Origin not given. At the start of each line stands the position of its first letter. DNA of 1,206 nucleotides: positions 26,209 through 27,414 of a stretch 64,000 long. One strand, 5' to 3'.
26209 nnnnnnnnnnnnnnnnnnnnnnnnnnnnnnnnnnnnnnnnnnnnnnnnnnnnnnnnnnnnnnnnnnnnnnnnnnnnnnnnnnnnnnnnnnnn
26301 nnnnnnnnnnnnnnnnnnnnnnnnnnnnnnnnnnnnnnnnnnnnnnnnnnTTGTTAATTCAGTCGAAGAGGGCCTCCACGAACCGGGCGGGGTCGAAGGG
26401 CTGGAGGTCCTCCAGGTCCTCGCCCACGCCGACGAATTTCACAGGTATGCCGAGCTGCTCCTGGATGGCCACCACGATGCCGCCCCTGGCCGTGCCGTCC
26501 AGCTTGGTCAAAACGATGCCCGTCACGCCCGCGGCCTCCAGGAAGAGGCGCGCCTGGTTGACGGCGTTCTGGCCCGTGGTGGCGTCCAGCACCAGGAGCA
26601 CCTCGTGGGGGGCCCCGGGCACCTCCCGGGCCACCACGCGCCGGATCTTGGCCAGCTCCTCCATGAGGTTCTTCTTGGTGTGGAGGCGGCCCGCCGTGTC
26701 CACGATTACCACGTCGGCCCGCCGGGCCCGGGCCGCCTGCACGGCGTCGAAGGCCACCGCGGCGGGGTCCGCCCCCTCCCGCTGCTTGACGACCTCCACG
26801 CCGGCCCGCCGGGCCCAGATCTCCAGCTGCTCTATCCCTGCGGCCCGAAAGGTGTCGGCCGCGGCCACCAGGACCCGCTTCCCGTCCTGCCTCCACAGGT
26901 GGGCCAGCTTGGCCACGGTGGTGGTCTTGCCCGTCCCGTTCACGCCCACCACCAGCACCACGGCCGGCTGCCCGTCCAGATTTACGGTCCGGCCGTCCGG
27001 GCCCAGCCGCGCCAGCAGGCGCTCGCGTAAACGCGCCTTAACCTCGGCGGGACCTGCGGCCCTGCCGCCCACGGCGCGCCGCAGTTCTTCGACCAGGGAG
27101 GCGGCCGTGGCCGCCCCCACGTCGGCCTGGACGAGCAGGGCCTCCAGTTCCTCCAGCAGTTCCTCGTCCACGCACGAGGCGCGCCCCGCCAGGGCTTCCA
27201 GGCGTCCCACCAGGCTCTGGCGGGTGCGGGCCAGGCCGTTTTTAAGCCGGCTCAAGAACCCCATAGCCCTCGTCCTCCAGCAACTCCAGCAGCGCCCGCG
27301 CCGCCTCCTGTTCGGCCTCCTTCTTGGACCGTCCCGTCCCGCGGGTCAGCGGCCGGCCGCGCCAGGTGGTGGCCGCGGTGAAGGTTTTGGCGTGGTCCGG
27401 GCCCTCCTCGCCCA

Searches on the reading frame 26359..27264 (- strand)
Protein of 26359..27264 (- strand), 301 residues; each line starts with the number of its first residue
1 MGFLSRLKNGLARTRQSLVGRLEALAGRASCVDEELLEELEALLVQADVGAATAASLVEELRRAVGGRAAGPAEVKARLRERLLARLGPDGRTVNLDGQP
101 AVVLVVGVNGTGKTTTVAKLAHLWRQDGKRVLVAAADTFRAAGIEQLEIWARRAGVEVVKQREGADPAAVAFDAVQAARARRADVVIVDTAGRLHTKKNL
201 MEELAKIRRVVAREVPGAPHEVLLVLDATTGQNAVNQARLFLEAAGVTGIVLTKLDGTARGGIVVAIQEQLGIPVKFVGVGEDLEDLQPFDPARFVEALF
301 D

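Call 10: search_protein_families(library=pfam, proteins=[window:26359-27264:-])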
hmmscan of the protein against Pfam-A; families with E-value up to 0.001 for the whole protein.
window:26359-27264:- (301 aa): 15 families
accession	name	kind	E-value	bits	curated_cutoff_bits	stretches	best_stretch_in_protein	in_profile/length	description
PF00448.28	SRP54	-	8.9e-81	270.7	22.7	1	100-300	1-195/196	SRP54-type protein, GTPase domain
PF02881.24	SRP54_N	-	3.1e-10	40.6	22.4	1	19-83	2-75/75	SRP54-type protein, helical bundle domain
PF13604.12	AAA_30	-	9e-09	35.8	27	1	101-198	19-104/191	AAA domain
PF13401.12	AAA_22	-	1.2e-07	32.5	27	1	100-210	5-110/130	AAA domain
PF13191.12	AAA_16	-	6.6e-07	30.4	32.6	1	97-228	21-140/167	AAA ATPase domain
PF01656.29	CbiA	-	4.5e-06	27.1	25.4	1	110-258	9-86/125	CobQ/CobB/MinD/ParA nucleotide binding domain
PF06414.18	Zeta_toxin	-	5.8e-05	23.1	22.3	1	97-206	13-119/199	Zeta toxin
PF00005.33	ABC_tran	-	7.3e-05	23.8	25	1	102-185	13-87/137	ABC transporter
PF13245.12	AAA_19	-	7.6e-05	23.3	25.1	1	98-205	9-115/134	AAA domain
PF05729.18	NACHT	-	9.1e-05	22.8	26.7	1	102-128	2-28/167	NACHT domain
PF25199.1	nSTAND_NTPase5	-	9.3e-05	22.7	34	1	95-139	36-81/145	Novel STAND NTPase 5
PF09848.15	SLFN-g3_helicase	-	0.00022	21.1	24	1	101-203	2-100/354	Schlafen group 3, DNA/RNA helicase domain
PF02492.25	cobW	-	0.00025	21.1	20.7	1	102-258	2-156/180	CobW/HypB/UreG, nucleotide-binding domain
PF05970.20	PIF1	-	0.00043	20.4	25.9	1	98-214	20-132/223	PIF1-like helicase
PF03308.22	MeaB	-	0.00043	19.8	23.1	1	96-137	29-70/273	Methylmalonyl Co-A mutase-associated GTPase MeaB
